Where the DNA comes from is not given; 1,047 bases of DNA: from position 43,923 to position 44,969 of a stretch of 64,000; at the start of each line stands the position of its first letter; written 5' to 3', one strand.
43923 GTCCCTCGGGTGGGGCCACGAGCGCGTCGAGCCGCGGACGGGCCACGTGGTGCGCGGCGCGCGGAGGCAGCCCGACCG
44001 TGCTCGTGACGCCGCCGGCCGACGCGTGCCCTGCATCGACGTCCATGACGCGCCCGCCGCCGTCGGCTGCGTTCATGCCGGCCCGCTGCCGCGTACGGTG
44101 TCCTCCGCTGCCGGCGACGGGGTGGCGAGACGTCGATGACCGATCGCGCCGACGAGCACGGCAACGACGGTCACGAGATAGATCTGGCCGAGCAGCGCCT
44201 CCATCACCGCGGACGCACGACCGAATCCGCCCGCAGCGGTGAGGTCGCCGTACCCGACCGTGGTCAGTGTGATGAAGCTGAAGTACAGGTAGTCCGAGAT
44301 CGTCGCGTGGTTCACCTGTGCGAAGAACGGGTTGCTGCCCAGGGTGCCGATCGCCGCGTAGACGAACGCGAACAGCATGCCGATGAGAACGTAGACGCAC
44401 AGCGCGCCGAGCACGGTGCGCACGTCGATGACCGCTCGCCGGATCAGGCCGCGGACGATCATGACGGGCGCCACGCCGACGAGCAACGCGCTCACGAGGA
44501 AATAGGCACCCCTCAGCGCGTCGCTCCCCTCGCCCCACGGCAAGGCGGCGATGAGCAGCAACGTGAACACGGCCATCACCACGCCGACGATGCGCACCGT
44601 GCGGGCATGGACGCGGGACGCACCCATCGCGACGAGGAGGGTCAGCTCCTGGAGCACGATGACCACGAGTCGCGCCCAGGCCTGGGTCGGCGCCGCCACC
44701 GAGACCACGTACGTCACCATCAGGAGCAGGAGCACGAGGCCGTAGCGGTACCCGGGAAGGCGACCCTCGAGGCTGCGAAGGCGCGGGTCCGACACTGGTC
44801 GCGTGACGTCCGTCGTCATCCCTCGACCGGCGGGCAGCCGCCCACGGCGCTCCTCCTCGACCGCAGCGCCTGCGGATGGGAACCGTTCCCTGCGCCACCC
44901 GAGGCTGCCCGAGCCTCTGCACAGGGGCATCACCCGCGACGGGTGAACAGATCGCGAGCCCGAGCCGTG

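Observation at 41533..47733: K+ channel translationally coupled to a LAL/STAND regulator, with a second paralogous LAL divergent across a palindrome-bearing gap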

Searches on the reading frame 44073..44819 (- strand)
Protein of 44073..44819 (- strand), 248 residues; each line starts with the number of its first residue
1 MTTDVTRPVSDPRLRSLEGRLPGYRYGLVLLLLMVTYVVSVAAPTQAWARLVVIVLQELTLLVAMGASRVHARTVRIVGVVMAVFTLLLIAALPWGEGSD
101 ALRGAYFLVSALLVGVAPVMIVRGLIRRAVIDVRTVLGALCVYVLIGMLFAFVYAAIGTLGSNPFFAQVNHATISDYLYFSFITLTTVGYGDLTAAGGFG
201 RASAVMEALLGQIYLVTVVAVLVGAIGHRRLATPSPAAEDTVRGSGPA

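Call 7: search_protein_families(library=pfam, proteins=[window:44073-44819:-], max_evalue=0.01)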
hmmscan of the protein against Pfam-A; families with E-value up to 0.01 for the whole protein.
window:44073-44819:- (248 aa): 2 families
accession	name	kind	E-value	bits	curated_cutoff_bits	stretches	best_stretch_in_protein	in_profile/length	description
PF07885.22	Ion_trans_2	-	9.1e-11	41.9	22.5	1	148-224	7-75/79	Ion channel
PF00520.37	Ion_trans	-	0.0004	20.1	25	1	128-220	116-223/241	Ion transport protein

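Call 8: search_protein_families(library=ncbifam, proteins=[window:44073-44819:-], max_evalue=0.01)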
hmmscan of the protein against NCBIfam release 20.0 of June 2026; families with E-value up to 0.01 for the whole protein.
window:44073-44819:- (248 aa): 1 family
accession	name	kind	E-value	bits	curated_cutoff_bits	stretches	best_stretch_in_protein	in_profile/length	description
NF040645.1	K_channel_Meth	equivalog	8.3e-06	25.8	300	1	109-210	93-193/203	hyperpolarization-activated voltage-gated potassium channel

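Call 16: find_homologous_proteins(query=window:44076-44819:-, max_evalue=0.00001)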
Query window:44076-44819:- (248 aa): 3317 proteins with E <= 0.00001 among 8000 candidates; the best 120 are listed.
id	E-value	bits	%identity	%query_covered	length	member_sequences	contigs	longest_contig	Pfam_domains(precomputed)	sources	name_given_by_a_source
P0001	3.0e-141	487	100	97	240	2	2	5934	PF07885.23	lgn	-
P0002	1.1e-116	406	79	100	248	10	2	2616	PF07885.23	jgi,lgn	jgi:hypothetical protein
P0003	1.9e-90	321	69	96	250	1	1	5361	PF07885.23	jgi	jgi:hypothetical protein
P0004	9.2e-84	299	60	97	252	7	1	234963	PF07885.23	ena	-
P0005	2.9e-83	297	59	96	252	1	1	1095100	PF07885.23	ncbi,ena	-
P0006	1.1e-82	295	67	91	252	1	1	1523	PF07885.23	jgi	jgi:hypothetical protein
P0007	7.5e-82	292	66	90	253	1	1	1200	PF07885.23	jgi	jgi:hypothetical protein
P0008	1.1e-81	292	60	99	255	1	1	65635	PF07885.23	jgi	jgi:drug/metabolite transporter (DMT)-like permease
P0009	2.3e-81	291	60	94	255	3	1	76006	PF07885.23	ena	-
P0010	6.2e-81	289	61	96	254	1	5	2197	PF07885.23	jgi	jgi:hypothetical protein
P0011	2.1e-79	285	64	91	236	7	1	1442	PF07885.23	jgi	jgi:hypothetical protein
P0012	8.4e-79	283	69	85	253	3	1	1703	PF07885.23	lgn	-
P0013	2.7e-77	278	64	92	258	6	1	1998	PF07885.23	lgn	-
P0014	3.3e-77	277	61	96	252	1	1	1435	PF07885.23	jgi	jgi:hypothetical protein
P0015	1.2e-75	272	62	98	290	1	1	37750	PF07885.23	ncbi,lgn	-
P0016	3.6e-75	271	65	88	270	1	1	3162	PF07885.23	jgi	jgi:hypothetical protein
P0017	5.8e-75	270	66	85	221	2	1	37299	PF07885.23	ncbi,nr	ncbi:MAG TPA: potassium channel family protein [Acidimicrobiia bacterium]|nr:potassium channel famil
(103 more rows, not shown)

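Call 18: find_related_loci(query=A1, collection=genome_contigs, flank=10000)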
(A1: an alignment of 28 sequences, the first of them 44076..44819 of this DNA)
Query A1 (248 aa) in genome_contigs; peptide patterns used: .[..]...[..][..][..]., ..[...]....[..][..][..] (x = any residue, [..] = any of these).
600 stretches matched a pattern (row limit reached: there are more); 579 encode a relative of the query (tblastn E <= 1e-3); the best 80 are kept; 80 distinct loci.
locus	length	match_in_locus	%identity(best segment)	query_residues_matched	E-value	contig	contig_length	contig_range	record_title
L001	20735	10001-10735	59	4-241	2e-88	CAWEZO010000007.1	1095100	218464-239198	MAG: uncultured Actinomycetes bacterium isolate MFD05942.bin.2.272 genome assembly, contig: contig_1945, whole genome sh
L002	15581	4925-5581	54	17-236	1e-65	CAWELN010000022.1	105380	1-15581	MAG: uncultured Actinomycetes bacterium isolate MFD05841.bin.2.21 genome assembly, contig: contig_6173, whole genome sho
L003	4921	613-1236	59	20-229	3e-65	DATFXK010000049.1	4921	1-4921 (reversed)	MAG TPA_asm: Acidimicrobiia bacterium isolate SMAG_U9515 k141_6545952, whole genome shotgun sequence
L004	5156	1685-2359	54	12-240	2e-63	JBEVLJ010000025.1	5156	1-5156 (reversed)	MAG: Acidimicrobiia bacterium isolate T4R2UO.27.metabat2 T4R2UO.27.metabat2_k133_5502853, whole genome shotgun sequence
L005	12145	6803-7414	58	18-223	4e-62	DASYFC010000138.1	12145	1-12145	MAG TPA_asm: Acidimicrobiia bacterium isolate SMAG_U5003 k141_3577685, whole genome shotgun sequence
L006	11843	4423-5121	51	17-243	4e-62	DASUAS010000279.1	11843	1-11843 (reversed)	MAG TPA_asm: Acidimicrobiia bacterium isolate SMAG_U2501 k141_921308, whole genome shotgun sequence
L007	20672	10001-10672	50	17-241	3e-62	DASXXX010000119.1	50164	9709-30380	MAG TPA_asm: Acidimicrobiia bacterium isolate SMAG_U4809 k141_4722731, whole genome shotgun sequence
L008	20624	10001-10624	54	15-223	1e-61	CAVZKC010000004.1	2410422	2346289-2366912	MAG: uncultured Actinomycetes bacterium isolate MFD05442.bin.1.17 genome assembly, contig: contig_504, whole genome shot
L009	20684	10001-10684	53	2-223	4e-63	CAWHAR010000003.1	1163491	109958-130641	MAG: uncultured Actinomycetes bacterium isolate MFD04967.bin.2.51 genome assembly, contig: contig_19704, whole genome sh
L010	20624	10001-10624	57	18-227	1e-61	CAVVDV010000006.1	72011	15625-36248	MAG: uncultured Actinomycetes bacterium isolate MFD02159.bin.2.15 genome assembly, contig: contig_28508, whole genome sh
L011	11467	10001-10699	51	11-245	5e-61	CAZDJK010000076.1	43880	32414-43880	MAG TPA_asm: uncultured Bifidobacteriaceae bacterium isolate binchicken_co279_24 genome assembly, contig: k141_1773293,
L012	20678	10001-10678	53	16-239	5e-61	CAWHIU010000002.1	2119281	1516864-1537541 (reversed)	MAG: uncultured Actinomycetes bacterium isolate MFD02134.bin.2.142 genome assembly, contig: contig_15462, whole genome s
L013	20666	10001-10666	52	3-228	1e-60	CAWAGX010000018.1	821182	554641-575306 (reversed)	MAG: uncultured Actinomycetes bacterium isolate MFD04944.bin.2.173 genome assembly, contig: contig_50763, whole genome s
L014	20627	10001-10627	59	17-227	1e-60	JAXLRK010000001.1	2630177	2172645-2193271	MAG: Acidimicrobiia bacterium isolate STL-ACT7 C2.255.fa-1, whole genome shotgun sequence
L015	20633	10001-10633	56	15-226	7e-60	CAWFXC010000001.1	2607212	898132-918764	MAG: uncultured Actinomycetes bacterium isolate MFD06714.bin.1.229 genome assembly, contig: contig_25239, whole genome s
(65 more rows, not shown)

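Call 20: find_encoding_contigs(protein=P0001, flank=6000, max_places=4)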
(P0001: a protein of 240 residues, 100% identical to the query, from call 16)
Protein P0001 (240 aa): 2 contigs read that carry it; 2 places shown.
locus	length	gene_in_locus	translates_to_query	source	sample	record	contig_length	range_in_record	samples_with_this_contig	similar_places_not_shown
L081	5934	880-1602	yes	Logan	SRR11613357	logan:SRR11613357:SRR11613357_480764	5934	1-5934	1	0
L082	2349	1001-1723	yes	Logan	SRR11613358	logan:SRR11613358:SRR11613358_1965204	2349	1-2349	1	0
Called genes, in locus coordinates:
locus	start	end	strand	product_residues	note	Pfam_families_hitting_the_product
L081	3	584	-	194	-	?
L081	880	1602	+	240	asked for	PF07885:Ion_trans_2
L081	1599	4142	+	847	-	PF13401:AAA_22 (weak), PF25873:WHD_MalT, PF17874:TPR_MalT, PF00196:GerE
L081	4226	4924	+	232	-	-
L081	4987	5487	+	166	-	PF06271:RDD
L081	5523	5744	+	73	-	-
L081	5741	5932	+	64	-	?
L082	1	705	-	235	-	?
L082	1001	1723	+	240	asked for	PF07885:Ion_trans_2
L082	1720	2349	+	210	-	?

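Call 21: find_encoding_contigs(protein=P0002, flank=6000, max_places=4)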
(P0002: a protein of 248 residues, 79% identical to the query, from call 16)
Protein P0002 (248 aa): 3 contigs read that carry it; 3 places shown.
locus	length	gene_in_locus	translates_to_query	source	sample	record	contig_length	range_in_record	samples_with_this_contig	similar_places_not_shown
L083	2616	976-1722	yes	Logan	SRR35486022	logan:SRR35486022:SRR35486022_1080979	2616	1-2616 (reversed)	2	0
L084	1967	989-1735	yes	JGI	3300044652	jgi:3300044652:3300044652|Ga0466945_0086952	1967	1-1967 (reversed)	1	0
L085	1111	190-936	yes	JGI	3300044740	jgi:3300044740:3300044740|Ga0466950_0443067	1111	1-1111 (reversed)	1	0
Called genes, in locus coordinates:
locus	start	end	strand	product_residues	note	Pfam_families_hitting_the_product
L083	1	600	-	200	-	?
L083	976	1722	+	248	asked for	PF07885:Ion_trans_2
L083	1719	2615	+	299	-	?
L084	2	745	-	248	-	?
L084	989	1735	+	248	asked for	PF07885:Ion_trans_2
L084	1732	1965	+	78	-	?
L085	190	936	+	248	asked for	PF07885:Ion_trans_2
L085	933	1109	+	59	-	?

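Call 22: find_encoding_contigs(protein=P0003, flank=6000, max_places=4)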
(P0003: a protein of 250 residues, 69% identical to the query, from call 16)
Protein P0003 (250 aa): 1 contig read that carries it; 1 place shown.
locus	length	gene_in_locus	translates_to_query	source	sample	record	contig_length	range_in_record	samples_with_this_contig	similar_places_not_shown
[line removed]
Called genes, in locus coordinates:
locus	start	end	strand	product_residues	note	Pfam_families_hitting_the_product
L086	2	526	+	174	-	?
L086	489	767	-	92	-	-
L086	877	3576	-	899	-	PF13191:AAA_16, PF13401:AAA_22, PF25873:WHD_MalT, PF17874:TPR_MalT (faint), PF00196:GerE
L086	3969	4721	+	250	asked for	PF07885:Ion_trans_2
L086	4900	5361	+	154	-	?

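Call 24: find_encoding_contigs(protein=P0017, flank=8000, max_places=3)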
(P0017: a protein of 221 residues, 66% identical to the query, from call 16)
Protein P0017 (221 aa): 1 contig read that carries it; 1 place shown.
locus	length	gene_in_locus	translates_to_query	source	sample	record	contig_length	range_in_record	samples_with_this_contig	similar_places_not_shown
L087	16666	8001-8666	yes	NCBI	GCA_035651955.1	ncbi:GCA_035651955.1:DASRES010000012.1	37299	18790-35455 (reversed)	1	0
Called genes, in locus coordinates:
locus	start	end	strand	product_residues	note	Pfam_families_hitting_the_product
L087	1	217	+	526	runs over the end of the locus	PF00890:FAD_binding_2 (faint), PF01266:DAO (faint), PF07992:Pyr_redox_2 (faint), PF00732:GMC_oxred_N, PF05199:GMC_oxred_C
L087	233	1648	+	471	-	PF01654:Cyt_bd_oxida_I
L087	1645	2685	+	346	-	PF02322:Cyt_bd_oxida_II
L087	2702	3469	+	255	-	PF00106:adh_short, PF08659:KR, PF13561:adh_short_C2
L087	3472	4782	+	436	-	PF00070:Pyr_redox (faint), PF00890:FAD_binding_2 (weak), PF01134:GIDA (faint), PF01266:DAO (weak), PF01494:FAD_binding_3 (weak), PF01946:Thi4 (faint), PF07992:Pyr_redox_2, PF13450:NAD_binding_8, +3 more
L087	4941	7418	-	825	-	PF13191:AAA_16 (weak), PF13401:AAA_22 (weak), PF25873:WHD_MalT, PF17874:TPR_MalT, PF00196:GerE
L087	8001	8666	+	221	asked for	PF07885:Ion_trans_2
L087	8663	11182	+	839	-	PF13401:AAA_22 (faint), PF25873:WHD_MalT, PF00196:GerE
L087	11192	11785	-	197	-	PF03729:DUF308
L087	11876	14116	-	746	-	PF03706:LPG_synthase_TM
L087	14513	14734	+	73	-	-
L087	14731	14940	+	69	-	-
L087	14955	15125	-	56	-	-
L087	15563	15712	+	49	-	-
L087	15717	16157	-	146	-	PF00903:Glyoxalase, PF13669:Glyoxalase_4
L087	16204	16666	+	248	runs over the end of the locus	PF00702:Hydrolase, PF13419:HAD_2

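Call 25: find_encoding_contigs(protein=P0015, flank=8000, max_places=3)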
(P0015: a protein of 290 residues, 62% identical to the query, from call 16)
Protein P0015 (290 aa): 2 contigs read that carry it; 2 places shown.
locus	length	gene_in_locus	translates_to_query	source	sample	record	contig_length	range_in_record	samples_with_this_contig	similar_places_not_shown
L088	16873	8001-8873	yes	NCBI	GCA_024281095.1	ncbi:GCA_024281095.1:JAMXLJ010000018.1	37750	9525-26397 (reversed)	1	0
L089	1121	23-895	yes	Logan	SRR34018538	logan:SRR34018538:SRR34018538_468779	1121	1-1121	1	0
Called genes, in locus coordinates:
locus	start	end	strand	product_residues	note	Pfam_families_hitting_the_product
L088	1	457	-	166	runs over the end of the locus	PF13396:PLDc_N (weak)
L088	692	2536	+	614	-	PF19291:TREH_N, PF00723:Glyco_hydro_15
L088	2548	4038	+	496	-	PF07690:MFS_1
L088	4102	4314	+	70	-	-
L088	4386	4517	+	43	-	-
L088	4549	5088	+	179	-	-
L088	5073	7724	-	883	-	PF13191:AAA_16, PF13401:AAA_22, PF25873:WHD_MalT, PF13424:TPR_12 (faint), PF17874:TPR_MalT (weak), PF00196:GerE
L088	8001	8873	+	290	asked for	PF07885:Ion_trans_2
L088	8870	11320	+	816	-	PF13401:AAA_22 (faint), PF25873:WHD_MalT, PF17874:TPR_MalT, PF00196:GerE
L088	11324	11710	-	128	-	PF13396:PLDc_N, PF09851:SHOCT (weak)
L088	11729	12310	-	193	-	PF03729:DUF308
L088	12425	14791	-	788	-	PF03706:LPG_synthase_TM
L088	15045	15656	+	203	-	-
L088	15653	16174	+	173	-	PF06271:RDD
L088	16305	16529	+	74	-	-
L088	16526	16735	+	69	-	-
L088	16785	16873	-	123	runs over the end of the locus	-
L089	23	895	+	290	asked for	PF07885:Ion_trans_2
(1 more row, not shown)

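Call 26: find_encoding_contigs(protein=P0016, flank=8000, max_places=3)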
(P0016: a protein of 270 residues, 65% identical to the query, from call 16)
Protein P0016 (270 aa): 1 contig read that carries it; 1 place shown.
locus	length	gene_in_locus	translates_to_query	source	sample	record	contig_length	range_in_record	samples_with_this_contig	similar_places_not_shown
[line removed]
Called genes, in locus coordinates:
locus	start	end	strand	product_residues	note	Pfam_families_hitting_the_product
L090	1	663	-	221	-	?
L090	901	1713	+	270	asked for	PF07885:Ion_trans_2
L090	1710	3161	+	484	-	?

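Call 27: find_encoding_contigs(protein=P0004, flank=8000, max_places=3)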
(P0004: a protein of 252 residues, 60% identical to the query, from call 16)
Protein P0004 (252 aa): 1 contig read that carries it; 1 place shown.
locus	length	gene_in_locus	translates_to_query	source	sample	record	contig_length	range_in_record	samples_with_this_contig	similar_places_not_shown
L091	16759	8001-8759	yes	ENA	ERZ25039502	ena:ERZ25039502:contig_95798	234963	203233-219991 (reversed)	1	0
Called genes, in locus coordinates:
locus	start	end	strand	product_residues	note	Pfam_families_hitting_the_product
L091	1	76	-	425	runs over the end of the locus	PF13450:NAD_binding_8 (weak)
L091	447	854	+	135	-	PF06210:DUF1003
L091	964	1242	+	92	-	-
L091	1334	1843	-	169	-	PF13396:PLDc_N (weak), PF09851:SHOCT (weak)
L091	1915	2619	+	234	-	-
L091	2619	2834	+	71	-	-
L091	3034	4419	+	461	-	PF00654:Voltage_CLC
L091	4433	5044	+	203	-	-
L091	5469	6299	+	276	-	PF00723:Glyco_hydro_15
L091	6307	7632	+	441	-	PF00781:DAGK_cat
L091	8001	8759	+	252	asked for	PF07885:Ion_trans_2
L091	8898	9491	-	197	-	PF03729:DUF308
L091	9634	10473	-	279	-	PF00230:MIP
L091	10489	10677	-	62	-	-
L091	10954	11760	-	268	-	-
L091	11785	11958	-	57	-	-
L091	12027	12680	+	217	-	-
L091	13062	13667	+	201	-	-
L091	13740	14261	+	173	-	PF06271:RDD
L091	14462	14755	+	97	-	-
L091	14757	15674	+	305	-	-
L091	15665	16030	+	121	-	-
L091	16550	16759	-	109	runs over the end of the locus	-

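Call 54: predict_structure(alignment_id=A1)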
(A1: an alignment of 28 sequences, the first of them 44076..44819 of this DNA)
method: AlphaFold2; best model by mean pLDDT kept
length: 248 residues; sequences in the alignment: 28
mean_pLDDT: 78.5   pTM: 0.72
mean pLDDT of the five models: 78.5, 78.1, 74.2, 68.9, 63.9
residues with pLDDT >= 90: 61; 70-90: 124; 50-70: 58; < 50: 5
segments of 3 or more residues with pLDDT < 50: none
pLDDT, mean of each block of 10 residues (from residue 1): 52 65 83 90 82 93 91 93 92 78 87 91 85 86 89 87 70 75 70 64 75 78 72 56 52
secondary structure, 60 per line:
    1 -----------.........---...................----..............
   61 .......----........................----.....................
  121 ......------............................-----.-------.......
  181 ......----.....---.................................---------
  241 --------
elements in order: H12-20 H24-42 H47-67 H72-95 H100-126 H133-160 H174-186 H191-194 H199-231

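Call 59: fold_search(model_id=the predicted structure, library=pdb)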
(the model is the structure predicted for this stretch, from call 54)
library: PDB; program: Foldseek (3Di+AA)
matches with E <= 10: 198; with E <= 0.001: 0
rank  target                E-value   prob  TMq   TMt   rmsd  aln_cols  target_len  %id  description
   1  7rjt_A                1.1e-02  1.00  0.38  0.15   9.9       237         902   18  Aplysia Slo1 with Barium (released 2022-06-22)
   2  5tj6                  2.3e-02  1.00  0.46  0.16   6.8       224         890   17  Ca2+ bound aplysia Slo1 (released 2016-12-14)
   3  9dkf_A                2.5e-02  1.00  0.45  0.16   6.7       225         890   16  Ca2+ bound aplysia Slo1 R202Q (released 2025-06-18)
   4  8zyo_B                2.9e-02  0.99  0.41  0.48  11.4       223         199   18  Cryo-EM Structure of astemizole-bound hERG Channel (released 2024-09-18)
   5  8io4_A                3.7e-02  0.99  0.41  0.27   8.4       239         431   20  Herg1a-herg1b open state (released 2024-03-13)
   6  7wsw_A                4.9e-02  0.99  0.44  0.28   7.6       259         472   16  Cryo-EM structure of the Potassium channel AKT1 from Arabidopsis thaliana (released 2022-11-09)
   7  9dkn_A                5.9e-02  0.99  0.43  0.15   7.4       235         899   17  Apo aplysia Slo1 R202Q (released 2025-06-11)
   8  9dic_A                6.2e-02  0.99  0.45  0.16   6.8       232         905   18  Apo aplysia Slo1 - R196Q (released 2025-06-18)
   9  7wsw_B                6.2e-02  0.99  0.47  0.29   7.0       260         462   17  Cryo-EM structure of the Potassium channel AKT1 from Arabidopsis thaliana (released 2022-11-09)
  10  7yo3_A                7.2e-02  0.99  0.44  0.16   7.0       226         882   17  Cryo-EM structure of human Slo1-LRRC26 complex with C4 symmetry (released 2023-08-30)
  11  8vav_A                8.3e-02  0.99  0.44  0.41   7.4       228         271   15  Human Slo1 - human LRRC26 in presence of EDTA - GR masked (released 2024-12-25)
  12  5tji                  8.3e-02  0.97  0.41  0.15   7.4       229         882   17  Ca2+ bound aplysia Slo1 (released 2016-12-28)
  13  5k7l_A                9.1e-02  0.97  0.41  0.19   8.4       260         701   11  Single particle cryo-EM structure of the voltage-gated K+ channel Eag1 bound to the channel inhibitor calmodulin (released 2016-08-17)
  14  8v64_A                9.1e-02  0.97  0.43  0.15   7.5       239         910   16  RCK1-RCK2 double mutant of human Slo1 in presence of EDTA - resting VSD (released 2024-12-11)
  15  7n9l                  1.0e-01  1.00  0.33  0.29   3.0        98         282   23  KirBac3.1 C71S C262S (released 2021-12-29)
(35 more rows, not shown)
